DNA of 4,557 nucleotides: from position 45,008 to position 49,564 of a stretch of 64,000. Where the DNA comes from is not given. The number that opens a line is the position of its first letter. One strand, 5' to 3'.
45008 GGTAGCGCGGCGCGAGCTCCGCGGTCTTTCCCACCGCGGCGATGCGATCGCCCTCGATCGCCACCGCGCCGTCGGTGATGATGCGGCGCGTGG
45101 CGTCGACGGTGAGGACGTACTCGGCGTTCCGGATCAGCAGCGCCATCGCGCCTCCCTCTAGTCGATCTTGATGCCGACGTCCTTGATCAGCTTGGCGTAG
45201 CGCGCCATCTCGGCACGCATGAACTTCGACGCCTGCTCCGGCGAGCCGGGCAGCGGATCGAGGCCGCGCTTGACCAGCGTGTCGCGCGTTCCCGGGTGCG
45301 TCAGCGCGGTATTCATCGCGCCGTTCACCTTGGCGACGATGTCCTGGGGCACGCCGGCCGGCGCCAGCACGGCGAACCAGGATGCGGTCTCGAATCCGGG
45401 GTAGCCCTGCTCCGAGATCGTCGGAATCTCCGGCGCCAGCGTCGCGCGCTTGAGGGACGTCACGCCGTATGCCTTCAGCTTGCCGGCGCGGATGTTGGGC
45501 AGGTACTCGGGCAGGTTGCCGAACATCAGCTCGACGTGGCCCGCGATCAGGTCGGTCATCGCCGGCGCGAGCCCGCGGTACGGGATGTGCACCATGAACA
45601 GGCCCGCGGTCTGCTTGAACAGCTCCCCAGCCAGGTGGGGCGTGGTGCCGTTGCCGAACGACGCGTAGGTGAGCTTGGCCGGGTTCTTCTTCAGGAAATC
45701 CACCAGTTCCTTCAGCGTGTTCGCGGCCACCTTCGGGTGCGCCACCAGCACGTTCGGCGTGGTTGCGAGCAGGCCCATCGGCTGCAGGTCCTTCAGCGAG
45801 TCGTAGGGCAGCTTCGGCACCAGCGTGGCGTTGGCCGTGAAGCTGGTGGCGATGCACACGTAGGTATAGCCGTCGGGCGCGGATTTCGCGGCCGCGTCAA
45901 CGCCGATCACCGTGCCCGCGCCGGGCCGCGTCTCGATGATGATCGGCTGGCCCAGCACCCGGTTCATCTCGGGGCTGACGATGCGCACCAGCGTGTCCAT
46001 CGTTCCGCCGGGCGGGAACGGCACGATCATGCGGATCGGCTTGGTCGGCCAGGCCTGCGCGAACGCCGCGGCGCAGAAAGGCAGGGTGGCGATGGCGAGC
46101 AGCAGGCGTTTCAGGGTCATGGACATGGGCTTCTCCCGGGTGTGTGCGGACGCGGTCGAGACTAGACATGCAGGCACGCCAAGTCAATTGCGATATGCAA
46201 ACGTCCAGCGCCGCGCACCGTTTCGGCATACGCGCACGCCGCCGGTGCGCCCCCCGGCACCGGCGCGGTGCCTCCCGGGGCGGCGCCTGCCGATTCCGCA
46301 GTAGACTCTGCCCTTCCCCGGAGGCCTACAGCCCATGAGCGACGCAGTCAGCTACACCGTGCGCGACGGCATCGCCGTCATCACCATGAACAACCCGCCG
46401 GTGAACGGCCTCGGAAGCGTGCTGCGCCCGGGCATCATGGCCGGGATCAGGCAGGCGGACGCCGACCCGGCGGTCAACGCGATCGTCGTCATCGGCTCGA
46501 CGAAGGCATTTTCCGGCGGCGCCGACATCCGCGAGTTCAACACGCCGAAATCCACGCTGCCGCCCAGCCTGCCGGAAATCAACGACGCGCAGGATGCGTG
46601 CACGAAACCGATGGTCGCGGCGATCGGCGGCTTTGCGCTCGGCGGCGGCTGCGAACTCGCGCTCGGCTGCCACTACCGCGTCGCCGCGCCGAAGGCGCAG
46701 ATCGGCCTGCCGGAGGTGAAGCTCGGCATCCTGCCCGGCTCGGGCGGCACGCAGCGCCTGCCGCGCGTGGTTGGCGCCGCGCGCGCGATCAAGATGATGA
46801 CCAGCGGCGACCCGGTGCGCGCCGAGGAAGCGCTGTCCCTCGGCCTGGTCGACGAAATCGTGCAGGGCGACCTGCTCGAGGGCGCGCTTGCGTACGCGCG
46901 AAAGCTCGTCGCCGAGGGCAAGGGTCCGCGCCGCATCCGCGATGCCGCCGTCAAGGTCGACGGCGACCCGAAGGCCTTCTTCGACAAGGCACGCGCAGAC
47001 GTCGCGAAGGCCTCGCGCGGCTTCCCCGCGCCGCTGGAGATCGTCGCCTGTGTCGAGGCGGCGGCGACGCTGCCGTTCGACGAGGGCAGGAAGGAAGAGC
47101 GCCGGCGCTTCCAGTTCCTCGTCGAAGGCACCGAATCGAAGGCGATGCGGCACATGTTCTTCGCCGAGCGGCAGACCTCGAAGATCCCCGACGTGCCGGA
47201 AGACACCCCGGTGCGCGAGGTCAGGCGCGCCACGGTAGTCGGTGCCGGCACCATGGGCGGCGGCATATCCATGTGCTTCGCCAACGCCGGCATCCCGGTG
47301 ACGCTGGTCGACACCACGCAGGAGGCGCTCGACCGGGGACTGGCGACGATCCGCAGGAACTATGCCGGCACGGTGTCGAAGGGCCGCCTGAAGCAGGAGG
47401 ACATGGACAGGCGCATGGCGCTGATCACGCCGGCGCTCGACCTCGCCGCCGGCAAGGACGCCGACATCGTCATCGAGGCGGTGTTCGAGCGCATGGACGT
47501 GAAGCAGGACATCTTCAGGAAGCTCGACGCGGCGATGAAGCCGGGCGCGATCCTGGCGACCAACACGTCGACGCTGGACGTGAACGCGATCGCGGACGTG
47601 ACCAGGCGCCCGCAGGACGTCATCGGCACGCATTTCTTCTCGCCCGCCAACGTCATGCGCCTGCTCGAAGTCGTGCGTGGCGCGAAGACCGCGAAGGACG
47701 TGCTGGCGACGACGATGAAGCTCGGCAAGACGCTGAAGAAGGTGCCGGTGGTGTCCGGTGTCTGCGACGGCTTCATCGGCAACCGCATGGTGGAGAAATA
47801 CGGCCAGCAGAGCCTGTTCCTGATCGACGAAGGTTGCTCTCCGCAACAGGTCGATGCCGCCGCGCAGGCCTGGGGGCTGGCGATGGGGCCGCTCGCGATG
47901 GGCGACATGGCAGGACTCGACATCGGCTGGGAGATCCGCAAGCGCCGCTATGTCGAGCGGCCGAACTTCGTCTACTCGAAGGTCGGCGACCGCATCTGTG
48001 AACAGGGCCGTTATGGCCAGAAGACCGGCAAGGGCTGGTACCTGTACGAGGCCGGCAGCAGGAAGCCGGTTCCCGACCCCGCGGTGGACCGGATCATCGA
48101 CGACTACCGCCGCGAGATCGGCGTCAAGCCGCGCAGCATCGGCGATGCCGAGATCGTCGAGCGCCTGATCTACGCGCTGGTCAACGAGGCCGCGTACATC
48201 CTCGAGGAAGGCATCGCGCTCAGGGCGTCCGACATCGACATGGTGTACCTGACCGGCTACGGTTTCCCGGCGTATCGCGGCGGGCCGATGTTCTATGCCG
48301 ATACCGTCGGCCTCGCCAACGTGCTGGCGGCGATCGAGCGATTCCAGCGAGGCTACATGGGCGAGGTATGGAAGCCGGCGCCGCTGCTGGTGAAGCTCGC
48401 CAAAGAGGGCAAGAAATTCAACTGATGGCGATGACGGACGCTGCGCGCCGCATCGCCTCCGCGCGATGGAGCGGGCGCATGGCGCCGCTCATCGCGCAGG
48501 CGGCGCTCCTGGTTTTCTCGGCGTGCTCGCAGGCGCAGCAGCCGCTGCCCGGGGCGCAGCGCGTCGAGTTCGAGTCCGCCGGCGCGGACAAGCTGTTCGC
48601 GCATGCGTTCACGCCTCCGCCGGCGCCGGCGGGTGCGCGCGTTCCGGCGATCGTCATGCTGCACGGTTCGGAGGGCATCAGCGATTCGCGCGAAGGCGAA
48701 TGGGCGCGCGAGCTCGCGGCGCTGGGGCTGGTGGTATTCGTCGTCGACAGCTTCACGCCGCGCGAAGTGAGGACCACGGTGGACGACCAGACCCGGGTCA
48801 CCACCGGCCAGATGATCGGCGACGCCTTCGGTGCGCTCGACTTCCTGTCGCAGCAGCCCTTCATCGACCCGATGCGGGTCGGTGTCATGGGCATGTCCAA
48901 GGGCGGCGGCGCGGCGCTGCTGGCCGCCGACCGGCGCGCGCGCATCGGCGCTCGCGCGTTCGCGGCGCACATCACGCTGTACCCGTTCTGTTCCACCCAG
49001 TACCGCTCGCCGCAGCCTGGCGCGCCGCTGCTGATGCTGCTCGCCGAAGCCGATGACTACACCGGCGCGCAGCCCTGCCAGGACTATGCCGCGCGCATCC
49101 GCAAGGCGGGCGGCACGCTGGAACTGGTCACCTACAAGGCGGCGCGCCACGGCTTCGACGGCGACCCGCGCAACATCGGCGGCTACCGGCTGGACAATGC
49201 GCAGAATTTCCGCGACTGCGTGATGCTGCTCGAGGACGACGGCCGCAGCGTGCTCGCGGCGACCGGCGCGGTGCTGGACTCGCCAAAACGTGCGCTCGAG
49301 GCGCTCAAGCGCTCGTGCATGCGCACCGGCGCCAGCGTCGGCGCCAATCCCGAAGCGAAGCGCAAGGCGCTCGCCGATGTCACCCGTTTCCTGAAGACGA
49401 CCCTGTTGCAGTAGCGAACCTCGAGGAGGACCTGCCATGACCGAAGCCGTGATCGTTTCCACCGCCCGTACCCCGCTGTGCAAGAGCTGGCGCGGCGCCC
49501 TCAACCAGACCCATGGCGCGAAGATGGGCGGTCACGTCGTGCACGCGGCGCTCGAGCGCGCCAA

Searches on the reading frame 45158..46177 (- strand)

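Call 83: search_protein_families(library=pfam, proteins=[window:45158-46177:-], max_evalue=0.00001)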
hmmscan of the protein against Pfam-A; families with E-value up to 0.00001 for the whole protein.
window:45158-46177:- (339 aa): 1 family
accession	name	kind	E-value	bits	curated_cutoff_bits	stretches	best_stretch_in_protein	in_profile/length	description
PF03401.19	TctC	-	1.2e-82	278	27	1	64-335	2-273/274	Tripartite tricarboxylate transporter family receptor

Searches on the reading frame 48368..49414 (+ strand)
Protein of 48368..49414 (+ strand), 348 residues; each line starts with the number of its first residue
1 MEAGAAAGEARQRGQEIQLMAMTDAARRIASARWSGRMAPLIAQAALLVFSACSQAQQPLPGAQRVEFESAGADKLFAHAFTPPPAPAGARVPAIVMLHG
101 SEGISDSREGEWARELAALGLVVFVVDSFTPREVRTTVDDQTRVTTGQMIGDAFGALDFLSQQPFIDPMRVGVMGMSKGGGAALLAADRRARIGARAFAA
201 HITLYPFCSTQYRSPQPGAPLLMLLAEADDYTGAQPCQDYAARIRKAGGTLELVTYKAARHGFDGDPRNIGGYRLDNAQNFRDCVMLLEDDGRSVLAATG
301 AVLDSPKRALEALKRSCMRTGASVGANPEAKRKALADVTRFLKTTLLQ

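Call 83: search_protein_families(library=pfam, proteins=[window:48368-49414:+], max_evalue=0.00001)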
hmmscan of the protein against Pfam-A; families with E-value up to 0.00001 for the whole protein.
window:48368-49414:+ (348 aa): 4 families
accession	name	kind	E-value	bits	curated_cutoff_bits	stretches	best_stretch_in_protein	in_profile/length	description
PF01738.24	DLH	-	1.3e-16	61.2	21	1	87-269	8-194/217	Dienelactone hydrolase family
PF00326.27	Peptidase_S9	-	1.2e-09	38.4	22.6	0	148-192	43-87/213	Prolyl oligopeptidase family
PF12740.14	PETase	-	3.9e-07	30.2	28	1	85-229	47-179/263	PET hydrolase-like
PF07859.19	Abhydrolase_3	-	2.7e-06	27.7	25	0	150-212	49-115/210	alpha/beta hydrolase fold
